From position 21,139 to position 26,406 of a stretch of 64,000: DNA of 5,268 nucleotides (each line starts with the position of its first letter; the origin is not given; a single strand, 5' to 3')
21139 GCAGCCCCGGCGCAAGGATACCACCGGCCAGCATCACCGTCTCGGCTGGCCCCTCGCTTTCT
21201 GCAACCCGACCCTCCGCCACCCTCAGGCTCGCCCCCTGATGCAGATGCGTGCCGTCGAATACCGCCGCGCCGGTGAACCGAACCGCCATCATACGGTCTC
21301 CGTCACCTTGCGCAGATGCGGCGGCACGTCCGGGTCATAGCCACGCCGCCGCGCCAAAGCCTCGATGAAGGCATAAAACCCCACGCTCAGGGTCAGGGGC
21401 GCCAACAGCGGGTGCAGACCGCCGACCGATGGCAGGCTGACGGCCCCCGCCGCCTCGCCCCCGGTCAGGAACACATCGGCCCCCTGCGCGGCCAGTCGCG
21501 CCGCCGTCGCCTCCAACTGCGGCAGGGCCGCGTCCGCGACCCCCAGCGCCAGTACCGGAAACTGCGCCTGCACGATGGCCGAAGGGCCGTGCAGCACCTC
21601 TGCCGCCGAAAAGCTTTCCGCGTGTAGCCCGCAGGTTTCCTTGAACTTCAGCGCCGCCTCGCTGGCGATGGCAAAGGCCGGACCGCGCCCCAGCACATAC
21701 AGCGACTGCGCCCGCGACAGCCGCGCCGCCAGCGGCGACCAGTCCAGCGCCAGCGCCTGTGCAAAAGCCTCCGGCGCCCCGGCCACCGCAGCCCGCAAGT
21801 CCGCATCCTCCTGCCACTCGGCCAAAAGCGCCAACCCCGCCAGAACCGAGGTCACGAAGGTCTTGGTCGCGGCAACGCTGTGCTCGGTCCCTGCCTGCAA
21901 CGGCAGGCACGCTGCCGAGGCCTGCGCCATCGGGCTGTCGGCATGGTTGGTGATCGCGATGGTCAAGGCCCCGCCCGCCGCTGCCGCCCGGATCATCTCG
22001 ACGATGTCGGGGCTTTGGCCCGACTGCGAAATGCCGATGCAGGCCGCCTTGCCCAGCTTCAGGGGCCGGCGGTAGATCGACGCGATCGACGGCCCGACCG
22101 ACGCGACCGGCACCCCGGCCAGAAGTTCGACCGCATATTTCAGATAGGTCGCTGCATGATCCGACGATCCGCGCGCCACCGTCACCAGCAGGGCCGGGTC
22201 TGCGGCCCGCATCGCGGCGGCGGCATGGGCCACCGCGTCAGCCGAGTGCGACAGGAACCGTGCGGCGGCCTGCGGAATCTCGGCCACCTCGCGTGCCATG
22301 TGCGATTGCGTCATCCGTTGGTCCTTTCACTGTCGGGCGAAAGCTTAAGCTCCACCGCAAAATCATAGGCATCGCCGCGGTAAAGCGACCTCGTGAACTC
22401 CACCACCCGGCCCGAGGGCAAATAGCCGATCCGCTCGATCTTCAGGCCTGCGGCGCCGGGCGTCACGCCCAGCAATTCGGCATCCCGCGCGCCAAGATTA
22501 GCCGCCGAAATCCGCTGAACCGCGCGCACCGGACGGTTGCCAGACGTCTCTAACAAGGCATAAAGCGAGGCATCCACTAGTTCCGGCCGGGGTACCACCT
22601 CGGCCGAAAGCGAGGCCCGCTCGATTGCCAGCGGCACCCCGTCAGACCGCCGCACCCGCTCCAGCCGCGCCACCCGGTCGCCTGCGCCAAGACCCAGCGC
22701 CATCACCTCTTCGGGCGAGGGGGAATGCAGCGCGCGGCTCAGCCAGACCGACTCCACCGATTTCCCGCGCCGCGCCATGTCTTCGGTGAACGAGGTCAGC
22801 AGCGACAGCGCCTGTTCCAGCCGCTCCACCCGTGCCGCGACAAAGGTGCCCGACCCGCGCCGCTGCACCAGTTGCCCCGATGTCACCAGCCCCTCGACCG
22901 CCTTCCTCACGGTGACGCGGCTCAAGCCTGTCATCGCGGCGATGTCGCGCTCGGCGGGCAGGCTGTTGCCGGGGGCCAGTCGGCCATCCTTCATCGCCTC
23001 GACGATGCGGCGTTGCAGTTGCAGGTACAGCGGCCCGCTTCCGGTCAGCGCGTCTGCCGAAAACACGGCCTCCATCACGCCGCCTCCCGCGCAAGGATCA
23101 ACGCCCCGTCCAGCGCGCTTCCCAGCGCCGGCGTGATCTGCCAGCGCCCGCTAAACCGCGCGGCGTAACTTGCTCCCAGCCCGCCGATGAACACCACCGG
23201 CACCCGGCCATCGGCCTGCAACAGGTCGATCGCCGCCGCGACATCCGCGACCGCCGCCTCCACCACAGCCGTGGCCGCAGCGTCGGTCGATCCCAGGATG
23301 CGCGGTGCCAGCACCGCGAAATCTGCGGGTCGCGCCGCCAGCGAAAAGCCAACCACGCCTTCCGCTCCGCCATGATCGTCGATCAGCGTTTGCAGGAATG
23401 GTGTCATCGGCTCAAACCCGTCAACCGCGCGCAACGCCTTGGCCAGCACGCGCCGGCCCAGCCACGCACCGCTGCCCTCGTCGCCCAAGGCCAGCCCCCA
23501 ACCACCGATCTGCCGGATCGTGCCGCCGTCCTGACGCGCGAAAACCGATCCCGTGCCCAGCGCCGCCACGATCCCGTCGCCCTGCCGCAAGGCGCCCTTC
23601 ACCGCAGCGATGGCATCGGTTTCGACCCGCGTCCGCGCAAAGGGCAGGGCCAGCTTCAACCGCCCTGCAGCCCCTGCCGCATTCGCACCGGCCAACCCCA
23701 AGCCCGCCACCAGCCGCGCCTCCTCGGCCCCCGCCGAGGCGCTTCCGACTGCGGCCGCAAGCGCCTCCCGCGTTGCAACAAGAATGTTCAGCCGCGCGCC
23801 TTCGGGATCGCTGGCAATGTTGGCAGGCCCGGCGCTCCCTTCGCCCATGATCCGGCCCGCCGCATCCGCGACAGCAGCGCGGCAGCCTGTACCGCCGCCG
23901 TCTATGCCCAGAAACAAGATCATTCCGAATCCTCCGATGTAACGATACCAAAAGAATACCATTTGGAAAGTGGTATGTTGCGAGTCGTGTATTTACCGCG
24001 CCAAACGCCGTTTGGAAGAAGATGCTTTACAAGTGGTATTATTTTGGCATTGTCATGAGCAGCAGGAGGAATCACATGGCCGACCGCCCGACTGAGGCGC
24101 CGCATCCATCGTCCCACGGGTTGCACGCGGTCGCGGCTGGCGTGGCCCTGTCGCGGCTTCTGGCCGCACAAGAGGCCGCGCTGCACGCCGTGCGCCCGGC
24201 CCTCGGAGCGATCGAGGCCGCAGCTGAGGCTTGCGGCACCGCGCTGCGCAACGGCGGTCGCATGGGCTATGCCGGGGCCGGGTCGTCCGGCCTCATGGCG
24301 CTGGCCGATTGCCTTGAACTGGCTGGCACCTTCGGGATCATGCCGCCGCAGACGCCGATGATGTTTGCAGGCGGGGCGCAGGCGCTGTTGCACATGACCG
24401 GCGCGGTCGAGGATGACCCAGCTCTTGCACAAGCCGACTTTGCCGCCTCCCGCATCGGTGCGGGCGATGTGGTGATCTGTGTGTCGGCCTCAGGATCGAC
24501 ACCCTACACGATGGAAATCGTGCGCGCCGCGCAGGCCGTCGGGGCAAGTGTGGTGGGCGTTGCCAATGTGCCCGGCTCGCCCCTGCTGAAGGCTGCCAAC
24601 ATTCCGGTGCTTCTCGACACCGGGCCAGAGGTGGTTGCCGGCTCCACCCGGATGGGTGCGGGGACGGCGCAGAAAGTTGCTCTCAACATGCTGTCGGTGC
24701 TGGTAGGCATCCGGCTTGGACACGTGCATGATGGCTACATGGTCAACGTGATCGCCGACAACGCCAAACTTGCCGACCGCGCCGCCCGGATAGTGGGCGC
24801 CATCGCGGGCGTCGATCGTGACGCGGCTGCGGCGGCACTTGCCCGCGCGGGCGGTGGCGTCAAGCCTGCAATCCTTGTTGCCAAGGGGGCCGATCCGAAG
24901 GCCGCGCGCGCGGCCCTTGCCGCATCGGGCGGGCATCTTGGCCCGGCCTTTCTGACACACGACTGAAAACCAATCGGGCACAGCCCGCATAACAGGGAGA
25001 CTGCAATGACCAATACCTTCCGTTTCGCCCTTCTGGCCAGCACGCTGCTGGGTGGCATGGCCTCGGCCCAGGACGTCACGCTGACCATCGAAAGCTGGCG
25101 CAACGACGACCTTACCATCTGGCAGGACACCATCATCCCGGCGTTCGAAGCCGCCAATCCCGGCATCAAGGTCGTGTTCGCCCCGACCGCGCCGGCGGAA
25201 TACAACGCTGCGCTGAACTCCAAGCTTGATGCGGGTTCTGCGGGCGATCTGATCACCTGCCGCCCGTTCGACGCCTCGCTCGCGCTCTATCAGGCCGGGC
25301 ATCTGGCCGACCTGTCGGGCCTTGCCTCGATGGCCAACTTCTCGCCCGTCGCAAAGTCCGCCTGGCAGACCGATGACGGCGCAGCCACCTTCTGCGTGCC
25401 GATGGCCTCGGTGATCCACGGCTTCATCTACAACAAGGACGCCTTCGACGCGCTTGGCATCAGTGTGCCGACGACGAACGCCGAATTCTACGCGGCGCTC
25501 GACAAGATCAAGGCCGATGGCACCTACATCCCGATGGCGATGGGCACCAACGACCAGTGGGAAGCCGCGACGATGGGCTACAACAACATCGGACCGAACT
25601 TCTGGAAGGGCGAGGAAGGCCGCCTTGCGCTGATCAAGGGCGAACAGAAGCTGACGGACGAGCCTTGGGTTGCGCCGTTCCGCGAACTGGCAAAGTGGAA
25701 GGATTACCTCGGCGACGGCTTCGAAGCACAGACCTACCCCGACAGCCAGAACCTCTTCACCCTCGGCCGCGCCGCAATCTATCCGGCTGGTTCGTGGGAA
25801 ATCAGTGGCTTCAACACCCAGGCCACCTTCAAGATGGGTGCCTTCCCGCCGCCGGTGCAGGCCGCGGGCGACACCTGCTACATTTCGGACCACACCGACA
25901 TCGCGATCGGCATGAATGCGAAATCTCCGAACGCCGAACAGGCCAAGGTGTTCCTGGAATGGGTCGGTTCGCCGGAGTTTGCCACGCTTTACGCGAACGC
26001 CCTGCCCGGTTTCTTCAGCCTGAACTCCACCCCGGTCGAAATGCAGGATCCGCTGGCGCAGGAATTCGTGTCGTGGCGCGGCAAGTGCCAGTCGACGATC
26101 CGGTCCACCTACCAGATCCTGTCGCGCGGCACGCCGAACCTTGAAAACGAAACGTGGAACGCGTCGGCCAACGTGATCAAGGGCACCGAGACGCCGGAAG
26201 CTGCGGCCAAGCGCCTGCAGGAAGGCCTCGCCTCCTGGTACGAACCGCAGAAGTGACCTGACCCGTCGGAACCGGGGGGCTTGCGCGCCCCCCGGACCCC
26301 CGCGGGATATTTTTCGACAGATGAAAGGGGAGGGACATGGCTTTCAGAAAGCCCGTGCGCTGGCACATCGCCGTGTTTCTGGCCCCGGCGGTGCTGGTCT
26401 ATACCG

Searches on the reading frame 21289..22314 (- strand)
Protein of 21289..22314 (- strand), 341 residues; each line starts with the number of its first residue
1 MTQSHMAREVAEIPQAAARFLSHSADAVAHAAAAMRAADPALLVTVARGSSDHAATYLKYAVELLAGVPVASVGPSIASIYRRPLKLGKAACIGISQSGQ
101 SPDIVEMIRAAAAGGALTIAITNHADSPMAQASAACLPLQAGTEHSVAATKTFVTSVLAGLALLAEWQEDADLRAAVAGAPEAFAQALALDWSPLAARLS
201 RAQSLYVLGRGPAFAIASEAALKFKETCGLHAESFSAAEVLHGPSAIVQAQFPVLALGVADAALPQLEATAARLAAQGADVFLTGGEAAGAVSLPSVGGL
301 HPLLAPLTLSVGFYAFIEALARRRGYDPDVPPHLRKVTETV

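Call 97: search_protein_families(library=pfam, proteins=[window:21289-22314:-], max_evalue=0.00001)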
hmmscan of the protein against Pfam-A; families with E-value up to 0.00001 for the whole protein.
window:21289-22314:- (341 aa): 1 family
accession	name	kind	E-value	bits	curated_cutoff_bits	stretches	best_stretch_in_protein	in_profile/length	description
PF01380.27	SIS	-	6.9e-26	91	25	2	44-164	9-129/131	SIS domain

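Call 98: search_protein_families(library=padloc, proteins=[window:21289-22314:-], max_evalue=0.00001)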
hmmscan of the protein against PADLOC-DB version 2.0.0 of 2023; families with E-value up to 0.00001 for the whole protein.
window:21289-22314:- (341 aa): 0 families

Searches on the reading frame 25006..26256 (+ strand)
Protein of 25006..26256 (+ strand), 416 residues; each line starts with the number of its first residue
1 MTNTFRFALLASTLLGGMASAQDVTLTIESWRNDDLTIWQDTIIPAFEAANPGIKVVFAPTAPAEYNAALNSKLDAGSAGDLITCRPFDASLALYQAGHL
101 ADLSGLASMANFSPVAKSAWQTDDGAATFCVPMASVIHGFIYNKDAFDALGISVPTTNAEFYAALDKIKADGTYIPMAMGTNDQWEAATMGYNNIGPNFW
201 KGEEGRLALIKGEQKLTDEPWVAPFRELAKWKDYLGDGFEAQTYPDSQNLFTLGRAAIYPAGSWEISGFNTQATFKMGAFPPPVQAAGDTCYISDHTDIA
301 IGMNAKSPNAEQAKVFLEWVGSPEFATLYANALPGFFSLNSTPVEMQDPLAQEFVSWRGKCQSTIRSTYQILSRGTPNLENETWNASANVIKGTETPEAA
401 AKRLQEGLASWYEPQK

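Call 97: search_protein_families(library=pfam, proteins=[window:25006-26256:+], max_evalue=0.00001)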
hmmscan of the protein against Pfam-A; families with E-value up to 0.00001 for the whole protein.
window:25006-26256:+ (416 aa): 2 families
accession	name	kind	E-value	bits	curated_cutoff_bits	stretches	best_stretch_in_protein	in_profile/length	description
PF01547.30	SBP_bac_1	-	1.7e-30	107.5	26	1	38-324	9-304/307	Bacterial extracellular solute-binding protein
PF13416.11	SBP_bac_8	-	1.2e-28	101.2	27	1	44-331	3-254/279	Bacterial extracellular solute-binding protein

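Call 98: search_protein_families(library=padloc, proteins=[window:25006-26256:+], max_evalue=0.00001)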
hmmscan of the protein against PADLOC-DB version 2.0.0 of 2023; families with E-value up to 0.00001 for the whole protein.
window:25006-26256:+ (416 aa): 0 families
